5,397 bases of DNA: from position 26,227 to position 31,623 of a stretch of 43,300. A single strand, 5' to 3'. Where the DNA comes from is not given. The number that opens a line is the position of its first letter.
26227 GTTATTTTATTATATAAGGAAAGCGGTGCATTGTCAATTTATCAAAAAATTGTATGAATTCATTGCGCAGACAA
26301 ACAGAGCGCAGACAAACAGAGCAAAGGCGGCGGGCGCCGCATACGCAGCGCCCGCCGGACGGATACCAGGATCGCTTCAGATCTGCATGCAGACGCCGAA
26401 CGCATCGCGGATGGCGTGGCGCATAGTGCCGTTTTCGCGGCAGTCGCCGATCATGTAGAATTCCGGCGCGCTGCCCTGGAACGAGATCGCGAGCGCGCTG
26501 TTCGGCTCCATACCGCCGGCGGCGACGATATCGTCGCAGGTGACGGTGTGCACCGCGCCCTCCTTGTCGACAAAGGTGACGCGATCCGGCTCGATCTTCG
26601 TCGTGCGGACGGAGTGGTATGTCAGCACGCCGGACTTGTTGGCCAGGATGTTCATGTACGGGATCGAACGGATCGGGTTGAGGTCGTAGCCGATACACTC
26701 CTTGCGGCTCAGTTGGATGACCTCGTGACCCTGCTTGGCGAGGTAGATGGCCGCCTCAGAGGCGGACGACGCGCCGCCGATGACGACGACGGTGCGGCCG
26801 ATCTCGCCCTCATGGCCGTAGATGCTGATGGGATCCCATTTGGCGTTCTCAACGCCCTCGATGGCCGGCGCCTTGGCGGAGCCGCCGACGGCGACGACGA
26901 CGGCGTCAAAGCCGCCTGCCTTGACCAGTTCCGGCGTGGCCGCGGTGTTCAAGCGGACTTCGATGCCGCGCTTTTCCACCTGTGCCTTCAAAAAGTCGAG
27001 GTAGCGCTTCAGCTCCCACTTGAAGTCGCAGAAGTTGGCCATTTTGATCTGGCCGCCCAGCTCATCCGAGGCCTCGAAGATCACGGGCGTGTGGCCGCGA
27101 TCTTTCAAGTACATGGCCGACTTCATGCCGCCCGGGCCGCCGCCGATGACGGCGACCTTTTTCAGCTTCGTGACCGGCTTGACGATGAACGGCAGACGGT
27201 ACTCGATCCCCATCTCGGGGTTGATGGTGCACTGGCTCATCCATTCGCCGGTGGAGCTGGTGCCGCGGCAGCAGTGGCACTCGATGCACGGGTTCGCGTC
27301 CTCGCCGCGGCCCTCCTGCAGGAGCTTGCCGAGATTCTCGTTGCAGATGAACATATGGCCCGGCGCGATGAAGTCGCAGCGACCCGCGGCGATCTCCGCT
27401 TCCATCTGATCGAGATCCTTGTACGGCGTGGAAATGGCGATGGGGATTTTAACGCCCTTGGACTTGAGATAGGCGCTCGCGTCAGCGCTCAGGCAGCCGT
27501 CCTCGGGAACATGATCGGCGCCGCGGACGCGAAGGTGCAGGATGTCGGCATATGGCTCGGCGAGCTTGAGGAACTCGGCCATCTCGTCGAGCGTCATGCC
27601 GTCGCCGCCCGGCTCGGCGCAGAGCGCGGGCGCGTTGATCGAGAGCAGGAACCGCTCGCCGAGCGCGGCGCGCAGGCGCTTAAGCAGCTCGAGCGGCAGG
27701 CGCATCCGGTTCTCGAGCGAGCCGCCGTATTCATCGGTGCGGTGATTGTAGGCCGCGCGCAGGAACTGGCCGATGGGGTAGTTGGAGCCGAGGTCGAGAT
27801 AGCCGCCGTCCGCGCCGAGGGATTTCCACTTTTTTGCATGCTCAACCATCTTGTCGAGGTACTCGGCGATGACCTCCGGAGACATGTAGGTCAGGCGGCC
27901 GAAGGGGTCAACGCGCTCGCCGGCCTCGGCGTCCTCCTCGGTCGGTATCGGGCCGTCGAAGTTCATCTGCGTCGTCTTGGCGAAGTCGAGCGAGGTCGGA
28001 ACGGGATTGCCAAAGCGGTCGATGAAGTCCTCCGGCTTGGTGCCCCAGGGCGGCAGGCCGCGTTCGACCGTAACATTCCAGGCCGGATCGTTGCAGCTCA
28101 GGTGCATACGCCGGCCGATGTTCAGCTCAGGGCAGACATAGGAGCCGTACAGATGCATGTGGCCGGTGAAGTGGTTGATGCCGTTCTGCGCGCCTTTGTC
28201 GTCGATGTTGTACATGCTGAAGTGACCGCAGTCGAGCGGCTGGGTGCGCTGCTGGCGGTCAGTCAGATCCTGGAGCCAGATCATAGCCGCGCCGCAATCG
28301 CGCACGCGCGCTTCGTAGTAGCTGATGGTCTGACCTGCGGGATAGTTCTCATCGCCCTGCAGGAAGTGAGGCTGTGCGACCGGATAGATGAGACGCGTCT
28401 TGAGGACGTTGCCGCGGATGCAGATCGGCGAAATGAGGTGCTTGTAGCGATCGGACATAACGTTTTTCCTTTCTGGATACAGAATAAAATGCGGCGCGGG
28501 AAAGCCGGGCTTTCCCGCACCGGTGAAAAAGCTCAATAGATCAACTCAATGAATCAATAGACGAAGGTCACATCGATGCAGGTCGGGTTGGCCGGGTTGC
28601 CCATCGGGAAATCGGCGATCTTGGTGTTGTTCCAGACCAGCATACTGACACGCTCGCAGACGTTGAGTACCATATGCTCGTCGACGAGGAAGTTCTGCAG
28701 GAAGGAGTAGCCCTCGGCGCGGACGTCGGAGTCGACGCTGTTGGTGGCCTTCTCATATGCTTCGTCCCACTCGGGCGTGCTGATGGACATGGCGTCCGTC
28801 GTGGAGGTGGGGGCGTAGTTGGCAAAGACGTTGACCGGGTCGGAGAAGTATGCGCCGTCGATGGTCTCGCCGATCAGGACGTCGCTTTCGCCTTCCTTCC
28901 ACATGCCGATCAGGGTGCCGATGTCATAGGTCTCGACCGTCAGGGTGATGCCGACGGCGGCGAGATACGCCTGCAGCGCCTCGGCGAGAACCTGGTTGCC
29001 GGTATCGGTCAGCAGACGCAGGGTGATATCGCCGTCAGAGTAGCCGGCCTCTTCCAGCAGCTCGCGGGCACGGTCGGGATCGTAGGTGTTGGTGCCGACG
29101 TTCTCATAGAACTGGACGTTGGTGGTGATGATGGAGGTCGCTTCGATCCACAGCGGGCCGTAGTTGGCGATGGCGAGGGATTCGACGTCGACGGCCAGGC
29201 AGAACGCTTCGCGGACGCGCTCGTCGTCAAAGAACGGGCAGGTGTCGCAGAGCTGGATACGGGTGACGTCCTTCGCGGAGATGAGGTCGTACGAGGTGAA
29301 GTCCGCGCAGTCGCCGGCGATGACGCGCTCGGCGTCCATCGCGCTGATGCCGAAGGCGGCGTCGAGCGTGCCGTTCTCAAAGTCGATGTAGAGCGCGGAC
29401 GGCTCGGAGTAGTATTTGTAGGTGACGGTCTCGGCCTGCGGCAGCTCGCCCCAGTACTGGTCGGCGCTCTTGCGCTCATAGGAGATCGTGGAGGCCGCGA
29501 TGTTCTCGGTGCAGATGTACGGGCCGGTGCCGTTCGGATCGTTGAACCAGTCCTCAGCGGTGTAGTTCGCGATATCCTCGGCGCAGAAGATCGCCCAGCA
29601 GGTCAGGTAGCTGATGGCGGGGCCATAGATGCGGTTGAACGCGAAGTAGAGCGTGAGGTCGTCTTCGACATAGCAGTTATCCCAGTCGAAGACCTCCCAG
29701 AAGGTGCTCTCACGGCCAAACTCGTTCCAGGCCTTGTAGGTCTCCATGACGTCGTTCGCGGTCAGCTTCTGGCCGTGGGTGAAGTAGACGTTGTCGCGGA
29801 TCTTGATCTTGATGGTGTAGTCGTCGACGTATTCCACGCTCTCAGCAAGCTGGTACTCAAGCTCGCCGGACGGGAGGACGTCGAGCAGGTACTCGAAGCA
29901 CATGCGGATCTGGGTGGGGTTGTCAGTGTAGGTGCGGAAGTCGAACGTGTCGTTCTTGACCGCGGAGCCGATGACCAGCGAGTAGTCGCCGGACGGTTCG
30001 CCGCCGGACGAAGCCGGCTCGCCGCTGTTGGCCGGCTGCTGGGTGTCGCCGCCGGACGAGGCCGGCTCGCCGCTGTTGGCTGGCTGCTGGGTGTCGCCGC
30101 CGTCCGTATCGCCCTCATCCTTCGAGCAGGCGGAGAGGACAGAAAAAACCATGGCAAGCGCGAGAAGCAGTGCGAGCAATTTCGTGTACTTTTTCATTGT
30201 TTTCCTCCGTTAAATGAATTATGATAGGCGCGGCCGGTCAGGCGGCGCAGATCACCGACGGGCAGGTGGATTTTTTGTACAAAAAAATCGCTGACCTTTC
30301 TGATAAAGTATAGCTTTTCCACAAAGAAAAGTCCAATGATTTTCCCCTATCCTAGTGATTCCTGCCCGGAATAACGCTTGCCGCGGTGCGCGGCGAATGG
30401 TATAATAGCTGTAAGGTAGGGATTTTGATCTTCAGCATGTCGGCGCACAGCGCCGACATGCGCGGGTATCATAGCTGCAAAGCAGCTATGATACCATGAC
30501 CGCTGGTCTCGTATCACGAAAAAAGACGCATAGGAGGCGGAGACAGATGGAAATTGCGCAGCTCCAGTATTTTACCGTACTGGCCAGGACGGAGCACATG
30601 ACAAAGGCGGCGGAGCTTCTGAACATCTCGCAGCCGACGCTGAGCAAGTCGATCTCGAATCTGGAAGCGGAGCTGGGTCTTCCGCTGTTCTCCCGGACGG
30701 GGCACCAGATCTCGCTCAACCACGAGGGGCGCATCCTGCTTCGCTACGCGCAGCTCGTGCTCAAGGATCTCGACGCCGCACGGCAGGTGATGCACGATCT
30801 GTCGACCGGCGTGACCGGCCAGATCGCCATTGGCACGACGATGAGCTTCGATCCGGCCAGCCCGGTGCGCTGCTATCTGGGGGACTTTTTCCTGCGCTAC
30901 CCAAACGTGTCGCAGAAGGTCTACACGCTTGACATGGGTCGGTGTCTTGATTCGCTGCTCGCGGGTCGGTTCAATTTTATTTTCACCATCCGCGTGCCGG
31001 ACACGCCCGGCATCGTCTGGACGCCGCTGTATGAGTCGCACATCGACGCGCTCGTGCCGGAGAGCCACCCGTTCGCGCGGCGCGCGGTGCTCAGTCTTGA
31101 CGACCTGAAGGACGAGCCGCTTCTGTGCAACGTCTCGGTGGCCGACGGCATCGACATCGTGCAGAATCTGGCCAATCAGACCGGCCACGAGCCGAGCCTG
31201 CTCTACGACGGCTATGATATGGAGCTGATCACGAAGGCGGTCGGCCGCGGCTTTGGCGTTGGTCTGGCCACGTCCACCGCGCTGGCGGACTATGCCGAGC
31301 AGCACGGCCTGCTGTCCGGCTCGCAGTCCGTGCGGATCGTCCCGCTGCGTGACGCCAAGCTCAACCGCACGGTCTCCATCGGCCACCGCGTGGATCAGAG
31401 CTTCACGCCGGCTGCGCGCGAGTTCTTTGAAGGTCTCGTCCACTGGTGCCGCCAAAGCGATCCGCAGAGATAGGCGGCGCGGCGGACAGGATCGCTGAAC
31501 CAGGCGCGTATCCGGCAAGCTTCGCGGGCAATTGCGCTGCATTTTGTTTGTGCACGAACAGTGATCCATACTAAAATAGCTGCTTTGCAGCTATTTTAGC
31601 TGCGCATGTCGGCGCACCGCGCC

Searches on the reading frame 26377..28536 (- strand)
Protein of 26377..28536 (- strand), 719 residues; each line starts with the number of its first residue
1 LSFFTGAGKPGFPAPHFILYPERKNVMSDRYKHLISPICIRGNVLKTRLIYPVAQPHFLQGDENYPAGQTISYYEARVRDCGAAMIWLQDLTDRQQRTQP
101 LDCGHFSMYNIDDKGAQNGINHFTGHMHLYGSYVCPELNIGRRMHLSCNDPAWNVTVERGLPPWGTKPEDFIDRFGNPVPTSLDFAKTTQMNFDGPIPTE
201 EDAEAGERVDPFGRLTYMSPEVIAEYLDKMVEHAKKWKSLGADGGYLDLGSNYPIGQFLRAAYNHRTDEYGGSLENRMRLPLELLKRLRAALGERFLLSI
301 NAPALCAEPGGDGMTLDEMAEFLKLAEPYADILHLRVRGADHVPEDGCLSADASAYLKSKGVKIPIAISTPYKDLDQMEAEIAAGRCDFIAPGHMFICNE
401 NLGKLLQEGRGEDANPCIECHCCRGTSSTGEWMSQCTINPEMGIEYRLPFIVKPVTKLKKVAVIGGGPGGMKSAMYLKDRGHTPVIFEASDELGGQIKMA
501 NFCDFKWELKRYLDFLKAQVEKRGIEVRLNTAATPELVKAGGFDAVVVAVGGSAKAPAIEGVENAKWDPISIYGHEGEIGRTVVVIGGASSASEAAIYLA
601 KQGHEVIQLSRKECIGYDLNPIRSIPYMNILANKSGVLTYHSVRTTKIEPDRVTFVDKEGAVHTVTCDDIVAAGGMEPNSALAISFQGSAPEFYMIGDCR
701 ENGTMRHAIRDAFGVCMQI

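Call 10: search_protein_families(library=pfam, proteins=[window:26377-28536:-], max_evalue=0.0001)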
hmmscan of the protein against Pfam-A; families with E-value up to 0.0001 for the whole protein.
window:26377-28536:- (719 aa): 8 families
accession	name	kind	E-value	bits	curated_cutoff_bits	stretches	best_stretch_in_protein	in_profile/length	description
PF00724.26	Oxidored_FMN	-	1.4e-20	74.3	27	1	190-410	114-339/342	NADH:flavin oxidoreductase / NADH oxidase family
PF07992.20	Pyr_redox_2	-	5.5e-19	69.1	26.1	1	459-683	1-244/291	Pyridine nucleotide-disulphide oxidoreductase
PF13738.12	Pyr_redox_3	-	1.6e-10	41.2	30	1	546-680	128-271/305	Pyridine nucleotide-disulphide oxidoreductase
PF00070.33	Pyr_redox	-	3.1e-09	37.7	22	0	460-494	1-35/82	Pyridine nucleotide-disulphide oxidoreductase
PF13450.12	NAD_binding_8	-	1.3e-07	32.3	21.9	1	463-498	1-36/68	NAD(P)-binding Rossmann-like domain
PF12831.13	FAD_oxidored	-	2e-07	31.1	27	0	461-498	2-39/416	FAD dependent oxidoreductase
PF01266.30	DAO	-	3.3e-06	27.3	27.9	0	460-496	1-38/353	FAD dependent oxidoreductase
PF03486.20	HI0933_like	-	6.8e-06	26.1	50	0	460-500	2-42/244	HI0933-like protein Rossmann domain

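Call 74: search_protein_families(library=ncbifam, proteins=[window:26377-28536:-], max_evalue=1e-20)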
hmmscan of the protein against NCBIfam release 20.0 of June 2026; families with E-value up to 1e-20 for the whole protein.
window:26377-28536:- (719 aa): 4 families
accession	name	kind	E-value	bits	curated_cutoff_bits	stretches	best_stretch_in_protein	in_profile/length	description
TIGR03997.1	mycofact_OYE_2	equivalog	9.8e-77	258.8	793.15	1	218-716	132-642/645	mycofactocin system FadH/OYE family oxidoreductase 2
NF041087.1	bile_acid_BaiCD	equivalog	3.6e-76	256.6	825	1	376-719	298-642/642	bile acid Fe-S flavoenzyme BaiCD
NF045599.1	bili_reduct_long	exception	5.7e-73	246.2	750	1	219-719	133-641/641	bilirubin reductase, long form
TIGR03996.1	mycofact_OYE_1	hypoth_equivalog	1.8e-27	96.1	627.9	1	225-711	137-628/633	mycofactocin system FadH/OYE family oxidoreductase 1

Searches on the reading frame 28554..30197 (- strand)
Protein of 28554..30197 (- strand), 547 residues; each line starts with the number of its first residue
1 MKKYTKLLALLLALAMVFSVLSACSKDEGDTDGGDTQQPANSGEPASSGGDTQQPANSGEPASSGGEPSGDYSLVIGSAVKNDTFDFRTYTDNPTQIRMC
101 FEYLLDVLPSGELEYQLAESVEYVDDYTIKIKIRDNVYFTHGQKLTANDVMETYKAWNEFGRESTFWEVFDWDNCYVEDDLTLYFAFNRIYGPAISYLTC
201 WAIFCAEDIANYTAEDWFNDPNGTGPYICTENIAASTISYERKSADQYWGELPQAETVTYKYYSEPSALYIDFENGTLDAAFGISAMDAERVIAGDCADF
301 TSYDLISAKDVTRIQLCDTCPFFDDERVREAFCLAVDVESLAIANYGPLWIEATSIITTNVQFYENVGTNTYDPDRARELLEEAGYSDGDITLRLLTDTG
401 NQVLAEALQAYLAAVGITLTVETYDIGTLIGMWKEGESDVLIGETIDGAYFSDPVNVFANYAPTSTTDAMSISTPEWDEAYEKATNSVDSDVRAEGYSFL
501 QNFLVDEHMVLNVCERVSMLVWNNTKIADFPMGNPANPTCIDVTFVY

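Call 4: search_protein_families(library=ncbifam, proteins=[window:28554-30197:-], max_evalue=0.001)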
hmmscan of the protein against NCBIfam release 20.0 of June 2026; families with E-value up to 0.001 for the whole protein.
window:28554-30197:- (547 aa): 8 families
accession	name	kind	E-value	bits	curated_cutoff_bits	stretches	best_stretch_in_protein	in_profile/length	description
TIGR02294.1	nickel_nikA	equivalog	1e-30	106.8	393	1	86-530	20-486/501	nickel ABC transporter substrate-binding protein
NF045468.1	Opp5A_nikA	equivalog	1.3e-20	73.4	600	1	101-421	45-365/488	nickel ABC transporter substrate-binding protein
NF047575.1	opine_bind_CntA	exception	5e-19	68.2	800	1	98-513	63-502/535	staphylopine-dependent metal ABC transporter substrate-binding lipoprotein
NF045467.1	Opp4A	equivalog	2.5e-18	65.6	650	1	219-390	205-384/556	oligopeptide ABC transporter substrate-binding protein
NF011942.0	PRK15413.1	equivalog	1.8e-16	59.9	594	1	113-429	71-388/512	glutathione ABC transporter substrate-binding protein GsiB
NF043070.1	DppA_dipep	equivalog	1.1e-14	53.9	1005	1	179-467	159-453/535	dipeptide ABC transporter periplasmic-binding protein DppA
TIGR04028.1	SBP_KPN_01854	hypoth_equivalog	2.6e-14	52.7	468.5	1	114-515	45-479/509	TIGR04028 family ABC transporter substrate-binding protein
NF011689.0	PRK15109.1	equivalog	1.5e-11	43.7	560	1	219-521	210-515/547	ABC transporter substrate-binding protein SapA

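Call 10: search_protein_families(library=pfam, proteins=[window:28554-30197:-], max_evalue=0.0001)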
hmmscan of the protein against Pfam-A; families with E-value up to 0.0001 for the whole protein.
window:28554-30197:- (547 aa): 1 family
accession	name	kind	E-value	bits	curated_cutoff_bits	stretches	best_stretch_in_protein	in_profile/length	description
PF00496.27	SBP_bac_5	-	1.1e-49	170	32.4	1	113-462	2-361/368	Bacterial extracellular solute-binding proteins, family 5 Middle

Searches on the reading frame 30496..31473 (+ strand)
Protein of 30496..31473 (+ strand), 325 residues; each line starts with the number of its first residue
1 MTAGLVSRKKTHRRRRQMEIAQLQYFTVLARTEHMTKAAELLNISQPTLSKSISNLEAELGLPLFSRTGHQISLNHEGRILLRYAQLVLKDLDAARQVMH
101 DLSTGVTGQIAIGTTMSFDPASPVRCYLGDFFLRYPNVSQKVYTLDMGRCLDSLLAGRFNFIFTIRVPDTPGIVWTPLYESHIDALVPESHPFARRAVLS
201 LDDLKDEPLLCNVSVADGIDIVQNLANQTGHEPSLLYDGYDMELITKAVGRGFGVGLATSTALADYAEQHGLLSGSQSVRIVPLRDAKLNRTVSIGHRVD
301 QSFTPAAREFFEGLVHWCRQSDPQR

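Call 3: search_protein_families(library=pfam, proteins=[window:30496-31473:+], max_evalue=0.01)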
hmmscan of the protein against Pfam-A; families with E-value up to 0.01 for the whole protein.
window:30496-31473:+ (325 aa): 3 families
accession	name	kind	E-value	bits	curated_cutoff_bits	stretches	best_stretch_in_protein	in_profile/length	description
PF03466.25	LysR_substrate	-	9.2e-29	100.8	28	1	105-317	3-207/209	LysR substrate binding domain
PF00126.33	HTH_1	-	8.6e-21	74.1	26.6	1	21-79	2-60/60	Bacterial regulatory helix-turn-helix protein, lysR family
PF02954.25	HTH_8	-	0.0084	16.3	22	0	28-50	13-36/42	Bacterial regulatory protein, Fis family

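Call 4: search_protein_families(library=ncbifam, proteins=[window:30496-31473:+], max_evalue=0.001)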
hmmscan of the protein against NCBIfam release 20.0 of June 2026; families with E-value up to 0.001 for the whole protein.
window:30496-31473:+ (325 aa): 54 families (the best 25 are shown)
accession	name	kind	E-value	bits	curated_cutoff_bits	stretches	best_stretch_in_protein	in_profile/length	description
NF053705.1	TransRegGltCGpos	equivalog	3.1e-45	154.7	350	1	18-315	1-290/300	glutamate biosynthesis transcriptional regulator GltC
NF047520.1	trans_act_CidR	equivalog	6.1e-35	120.8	415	1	18-312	1-286/292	cidABC operon transcriptional activator CidR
NF008416.0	PRK11242.1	equivalog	4.6e-33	114.8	277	1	19-319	2-292/300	transcriptional regulator CynR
NF045775.1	acetoin_reg_AlsR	exception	2.4e-30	106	430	1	18-264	1-248/290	acetoin biosynthesis transcriptional regulator AlsR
NF040786.1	LysR_Sec_metab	equivalog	5.8e-30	104.3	250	1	18-312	1-292/298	selenium metabolism-associated LysR family transcriptional regulator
NF009327.0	PRK12684.1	subfamily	2.7e-29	102.4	402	1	18-264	1-249/313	CysB family HTH-type transcriptional regulator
NF007439.0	PRK09986.1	equivalog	5.9e-26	91.5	290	1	17-260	6-251/296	LysR family transcriptional regulator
TIGR03339.1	phn_lysR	subfamily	9.2e-26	90.7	341.1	1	22-263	1-238/279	aminoethylphosphonate catabolism associated LysR family transcriptional regulator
TIGR02424.1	TF_pcaQ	equivalog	3.3e-25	88.6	303.8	1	19-319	4-299/300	pca operon transcription factor PcaQ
NF009326.0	PRK12681.1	equivalog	7.9e-25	88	436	1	18-268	1-253/324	HTH-type transcriptional regulator CysB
NF047354.1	trans_reg_GltC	equivalog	2.4e-23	83.1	300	1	18-229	1-211/290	glutamate biosynthesis transcriptional regulator GltC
NF008361.0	PRK11151.1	equivalog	9.9e-22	77.6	329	1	18-271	1-253/305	DNA-binding transcriptional regulator OxyR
NF007385.0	PRK09906.1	equivalog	2.4e-20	72.9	356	1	18-257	1-240/296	DNA-binding transcriptional regulator HcaR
NF047711.1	PutUtilRegPtrR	equivalog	5.9e-19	68.2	400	1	18-188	1-168/283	putrescine utilization regulator PtrR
NF008722.0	PRK11716.1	equivalog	1.3e-18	67.1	246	1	18-192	1-175/293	HTH-type transcriptional activator IlvY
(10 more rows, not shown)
